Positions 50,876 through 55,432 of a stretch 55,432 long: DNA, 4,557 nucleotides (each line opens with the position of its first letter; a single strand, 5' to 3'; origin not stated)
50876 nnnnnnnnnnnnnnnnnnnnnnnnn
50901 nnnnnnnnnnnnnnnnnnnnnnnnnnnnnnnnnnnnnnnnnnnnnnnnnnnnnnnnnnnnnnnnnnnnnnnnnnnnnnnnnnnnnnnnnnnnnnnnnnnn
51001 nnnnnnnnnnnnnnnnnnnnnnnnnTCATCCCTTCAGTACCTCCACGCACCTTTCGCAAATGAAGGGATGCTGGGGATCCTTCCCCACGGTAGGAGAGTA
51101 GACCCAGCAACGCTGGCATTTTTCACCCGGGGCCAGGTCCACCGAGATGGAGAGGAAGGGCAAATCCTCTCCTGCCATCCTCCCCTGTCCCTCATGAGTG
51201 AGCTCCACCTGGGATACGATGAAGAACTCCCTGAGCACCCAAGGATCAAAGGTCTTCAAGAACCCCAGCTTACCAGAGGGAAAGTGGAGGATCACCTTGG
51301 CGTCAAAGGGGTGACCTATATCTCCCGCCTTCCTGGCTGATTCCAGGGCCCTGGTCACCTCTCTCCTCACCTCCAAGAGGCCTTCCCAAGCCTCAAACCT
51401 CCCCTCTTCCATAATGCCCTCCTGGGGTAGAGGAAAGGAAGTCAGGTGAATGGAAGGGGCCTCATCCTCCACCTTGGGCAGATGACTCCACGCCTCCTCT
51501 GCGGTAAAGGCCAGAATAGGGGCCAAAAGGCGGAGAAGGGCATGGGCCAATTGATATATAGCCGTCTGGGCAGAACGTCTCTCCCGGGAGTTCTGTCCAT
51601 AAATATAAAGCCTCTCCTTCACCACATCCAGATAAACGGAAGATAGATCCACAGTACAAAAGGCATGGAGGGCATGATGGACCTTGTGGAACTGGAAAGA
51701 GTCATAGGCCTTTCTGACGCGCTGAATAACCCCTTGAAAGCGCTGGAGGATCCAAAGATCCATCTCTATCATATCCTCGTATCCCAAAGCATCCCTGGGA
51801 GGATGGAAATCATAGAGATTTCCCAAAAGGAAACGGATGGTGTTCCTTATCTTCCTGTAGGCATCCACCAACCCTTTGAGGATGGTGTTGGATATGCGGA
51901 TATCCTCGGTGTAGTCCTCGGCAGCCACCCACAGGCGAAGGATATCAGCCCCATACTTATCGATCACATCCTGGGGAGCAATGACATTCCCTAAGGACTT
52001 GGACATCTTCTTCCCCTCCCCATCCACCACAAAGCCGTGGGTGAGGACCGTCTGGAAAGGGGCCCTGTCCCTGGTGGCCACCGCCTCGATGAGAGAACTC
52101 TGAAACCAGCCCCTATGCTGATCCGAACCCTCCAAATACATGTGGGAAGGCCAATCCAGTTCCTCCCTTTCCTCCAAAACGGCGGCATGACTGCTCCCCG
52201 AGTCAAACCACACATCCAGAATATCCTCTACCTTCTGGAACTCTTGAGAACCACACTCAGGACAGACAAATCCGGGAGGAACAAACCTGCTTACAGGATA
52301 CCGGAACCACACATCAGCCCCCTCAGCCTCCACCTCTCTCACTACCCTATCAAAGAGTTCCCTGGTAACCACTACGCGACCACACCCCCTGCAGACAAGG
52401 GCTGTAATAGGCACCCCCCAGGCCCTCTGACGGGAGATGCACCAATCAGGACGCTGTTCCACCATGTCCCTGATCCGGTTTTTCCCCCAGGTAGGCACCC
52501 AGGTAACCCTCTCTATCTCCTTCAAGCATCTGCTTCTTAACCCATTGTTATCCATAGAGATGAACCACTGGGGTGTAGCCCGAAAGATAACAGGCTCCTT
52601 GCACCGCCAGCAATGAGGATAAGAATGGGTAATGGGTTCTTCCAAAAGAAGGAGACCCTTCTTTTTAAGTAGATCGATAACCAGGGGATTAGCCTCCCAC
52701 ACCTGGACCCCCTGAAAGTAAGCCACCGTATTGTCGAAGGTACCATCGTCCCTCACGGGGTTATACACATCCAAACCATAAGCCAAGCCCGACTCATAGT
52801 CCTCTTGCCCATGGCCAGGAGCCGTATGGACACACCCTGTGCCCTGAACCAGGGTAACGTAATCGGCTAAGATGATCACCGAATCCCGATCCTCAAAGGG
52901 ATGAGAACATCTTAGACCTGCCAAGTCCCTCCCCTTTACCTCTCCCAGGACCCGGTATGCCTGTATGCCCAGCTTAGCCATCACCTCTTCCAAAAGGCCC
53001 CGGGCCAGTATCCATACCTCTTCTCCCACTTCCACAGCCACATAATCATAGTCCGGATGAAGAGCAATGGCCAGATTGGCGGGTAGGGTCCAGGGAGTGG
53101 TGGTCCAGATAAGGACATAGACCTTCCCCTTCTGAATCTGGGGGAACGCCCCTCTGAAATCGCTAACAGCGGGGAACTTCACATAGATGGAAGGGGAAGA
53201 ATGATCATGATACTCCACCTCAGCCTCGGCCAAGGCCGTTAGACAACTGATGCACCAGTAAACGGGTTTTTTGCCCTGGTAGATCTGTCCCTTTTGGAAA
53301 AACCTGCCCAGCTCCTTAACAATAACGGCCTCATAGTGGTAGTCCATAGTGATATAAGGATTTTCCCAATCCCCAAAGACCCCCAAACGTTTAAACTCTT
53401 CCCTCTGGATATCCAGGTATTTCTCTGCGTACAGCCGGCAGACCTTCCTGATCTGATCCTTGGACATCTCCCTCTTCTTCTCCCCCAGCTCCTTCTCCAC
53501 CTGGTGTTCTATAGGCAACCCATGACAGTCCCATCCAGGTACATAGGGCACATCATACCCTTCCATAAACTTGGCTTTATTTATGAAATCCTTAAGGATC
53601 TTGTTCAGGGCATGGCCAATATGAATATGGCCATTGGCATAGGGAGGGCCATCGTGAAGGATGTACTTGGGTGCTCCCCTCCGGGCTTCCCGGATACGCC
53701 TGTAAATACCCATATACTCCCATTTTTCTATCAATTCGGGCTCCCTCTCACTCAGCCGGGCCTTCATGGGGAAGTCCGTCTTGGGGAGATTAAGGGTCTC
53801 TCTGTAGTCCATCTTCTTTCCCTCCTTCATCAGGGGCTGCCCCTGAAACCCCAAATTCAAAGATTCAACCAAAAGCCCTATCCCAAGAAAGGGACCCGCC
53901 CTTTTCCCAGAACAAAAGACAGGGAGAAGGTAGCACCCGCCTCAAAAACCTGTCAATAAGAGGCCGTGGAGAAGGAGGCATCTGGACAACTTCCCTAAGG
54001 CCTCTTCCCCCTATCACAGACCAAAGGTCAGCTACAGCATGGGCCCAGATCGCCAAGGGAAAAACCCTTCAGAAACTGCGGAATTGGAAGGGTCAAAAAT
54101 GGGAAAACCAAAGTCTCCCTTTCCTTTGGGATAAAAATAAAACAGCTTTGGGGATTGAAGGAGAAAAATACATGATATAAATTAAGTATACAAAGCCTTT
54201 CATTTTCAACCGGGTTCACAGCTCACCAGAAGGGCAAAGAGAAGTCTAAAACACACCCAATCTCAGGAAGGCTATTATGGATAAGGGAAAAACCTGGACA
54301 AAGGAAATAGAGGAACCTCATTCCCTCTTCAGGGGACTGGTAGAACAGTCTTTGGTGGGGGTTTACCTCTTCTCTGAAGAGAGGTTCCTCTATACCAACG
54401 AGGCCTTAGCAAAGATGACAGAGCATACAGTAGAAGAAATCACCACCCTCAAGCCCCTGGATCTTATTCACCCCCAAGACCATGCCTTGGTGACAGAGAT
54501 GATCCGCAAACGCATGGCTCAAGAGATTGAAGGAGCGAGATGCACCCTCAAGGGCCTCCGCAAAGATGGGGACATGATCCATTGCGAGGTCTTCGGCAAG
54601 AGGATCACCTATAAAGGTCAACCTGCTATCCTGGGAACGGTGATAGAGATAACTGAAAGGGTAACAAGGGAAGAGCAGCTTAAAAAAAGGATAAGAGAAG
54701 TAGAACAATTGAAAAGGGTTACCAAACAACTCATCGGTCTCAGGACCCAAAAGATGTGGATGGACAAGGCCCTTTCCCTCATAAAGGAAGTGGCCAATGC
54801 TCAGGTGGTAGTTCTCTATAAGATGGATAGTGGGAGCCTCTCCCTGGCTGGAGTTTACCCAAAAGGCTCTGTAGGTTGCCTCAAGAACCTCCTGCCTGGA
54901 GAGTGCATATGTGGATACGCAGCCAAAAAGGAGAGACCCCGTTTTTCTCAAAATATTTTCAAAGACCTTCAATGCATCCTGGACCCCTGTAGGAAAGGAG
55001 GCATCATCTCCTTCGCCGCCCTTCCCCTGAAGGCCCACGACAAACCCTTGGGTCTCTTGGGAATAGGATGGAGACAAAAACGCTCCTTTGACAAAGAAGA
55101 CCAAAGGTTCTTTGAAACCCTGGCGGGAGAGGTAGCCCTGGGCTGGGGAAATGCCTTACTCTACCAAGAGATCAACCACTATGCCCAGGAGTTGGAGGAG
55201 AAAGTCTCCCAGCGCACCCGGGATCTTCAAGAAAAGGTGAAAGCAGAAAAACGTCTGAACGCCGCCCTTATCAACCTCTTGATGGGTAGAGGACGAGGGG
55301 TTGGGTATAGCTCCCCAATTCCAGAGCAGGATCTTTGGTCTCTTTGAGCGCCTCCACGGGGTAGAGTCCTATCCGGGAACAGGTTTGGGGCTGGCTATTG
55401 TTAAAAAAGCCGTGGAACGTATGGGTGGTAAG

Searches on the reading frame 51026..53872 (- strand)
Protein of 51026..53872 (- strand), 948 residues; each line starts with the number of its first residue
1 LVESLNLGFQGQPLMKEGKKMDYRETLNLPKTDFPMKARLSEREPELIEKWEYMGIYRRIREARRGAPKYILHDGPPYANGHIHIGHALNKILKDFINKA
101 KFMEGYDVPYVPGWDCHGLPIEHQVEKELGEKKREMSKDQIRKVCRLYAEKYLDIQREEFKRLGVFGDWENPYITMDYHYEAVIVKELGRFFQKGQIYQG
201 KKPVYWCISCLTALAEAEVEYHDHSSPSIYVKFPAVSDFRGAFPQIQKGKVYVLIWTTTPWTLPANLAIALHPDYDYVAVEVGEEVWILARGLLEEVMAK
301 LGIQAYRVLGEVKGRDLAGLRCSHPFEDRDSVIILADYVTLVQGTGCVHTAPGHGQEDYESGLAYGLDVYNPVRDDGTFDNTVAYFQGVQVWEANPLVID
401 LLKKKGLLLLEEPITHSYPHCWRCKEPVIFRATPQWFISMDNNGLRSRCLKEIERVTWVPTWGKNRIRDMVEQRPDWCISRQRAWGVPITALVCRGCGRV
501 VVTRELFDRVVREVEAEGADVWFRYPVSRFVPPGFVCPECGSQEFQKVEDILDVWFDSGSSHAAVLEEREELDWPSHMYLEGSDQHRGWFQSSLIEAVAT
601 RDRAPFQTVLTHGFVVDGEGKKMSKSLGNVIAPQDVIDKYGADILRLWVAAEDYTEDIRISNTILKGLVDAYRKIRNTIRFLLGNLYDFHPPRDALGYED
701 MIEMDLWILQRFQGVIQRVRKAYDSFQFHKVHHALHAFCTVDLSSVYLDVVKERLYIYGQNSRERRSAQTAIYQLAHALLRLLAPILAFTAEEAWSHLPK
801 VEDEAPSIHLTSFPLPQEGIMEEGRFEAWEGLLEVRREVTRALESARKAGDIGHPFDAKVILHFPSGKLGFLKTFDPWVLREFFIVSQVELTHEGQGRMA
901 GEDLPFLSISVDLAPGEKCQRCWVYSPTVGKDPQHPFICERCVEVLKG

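Call 74: search_protein_families(library=pfam, proteins=[window:51026-53872:-], max_evalue=0.00001)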
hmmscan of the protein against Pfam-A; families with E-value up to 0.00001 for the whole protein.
window:51026-53872:- (948 aa): 7 families
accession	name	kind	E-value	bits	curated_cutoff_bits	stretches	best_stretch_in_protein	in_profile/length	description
PF00133.28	tRNA-synt_1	-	1.4e-145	485.6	22.7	1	47-661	2-414/414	tRNA synthetases class I (I, L, M and V)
PF08264.19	Anticodon_1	-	1.3e-31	109.9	25.1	1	705-861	1-147/148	Anticodon-binding domain of tRNA ligase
PF09334.17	tRNA-synt_1g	-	3e-24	86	20.1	2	77-220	8-136/391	tRNA synthetases class I (M)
PF01406.26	tRNA-synt_1e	-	1.1e-10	41.8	27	1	598-666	230-297/301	tRNA synthetases class I (C) catalytic domain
PF06827.20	zf-FPG_IleRS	-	4.2e-10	39.7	21.3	1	916-945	1-30/30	Zinc finger found in FPG and IleRS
PF01921.24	tRNA-synt_1f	-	1.1e-06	28.2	27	1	611-678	271-338/360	tRNA synthetases class I (K)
PF13603.12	tRNA-synt_1_2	-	2.4e-06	27.6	25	1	310-375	78-142/185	Leucyl-tRNA synthetase, editing domain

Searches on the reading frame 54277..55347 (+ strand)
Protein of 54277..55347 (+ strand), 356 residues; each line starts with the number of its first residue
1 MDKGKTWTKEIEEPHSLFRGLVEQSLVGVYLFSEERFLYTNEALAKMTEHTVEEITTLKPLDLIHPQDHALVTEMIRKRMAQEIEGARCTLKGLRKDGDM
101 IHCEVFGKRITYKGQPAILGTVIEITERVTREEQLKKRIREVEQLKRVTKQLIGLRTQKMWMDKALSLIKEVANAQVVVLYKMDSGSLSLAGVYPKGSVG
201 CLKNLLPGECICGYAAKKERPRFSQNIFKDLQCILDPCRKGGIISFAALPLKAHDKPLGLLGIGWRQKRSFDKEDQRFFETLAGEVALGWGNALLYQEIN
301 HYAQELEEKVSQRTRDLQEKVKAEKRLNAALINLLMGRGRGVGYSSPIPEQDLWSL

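Call 74: search_protein_families(library=pfam, proteins=[window:54277-55347:+], max_evalue=0.00001)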
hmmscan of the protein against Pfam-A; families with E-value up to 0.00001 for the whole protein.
window:54277-55347:+ (356 aa): 5 families
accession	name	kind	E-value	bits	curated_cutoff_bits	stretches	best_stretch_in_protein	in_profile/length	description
PF13185.12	GAF_2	-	2.6e-16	60.5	28.6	1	162-288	8-133/136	GAF domain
PF01590.32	GAF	-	2.7e-10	41.3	22.4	1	163-288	7-131/133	GAF domain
PF00989.32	PAS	-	1.2e-08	35.4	22.6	1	18-124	3-112/113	PAS fold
PF13492.12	GAF_3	-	3.9e-08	34.2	27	1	162-288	6-125/129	GAF domain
PF13426.13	PAS_9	-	1.2e-06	29.2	27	1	32-127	8-103/103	PAS domain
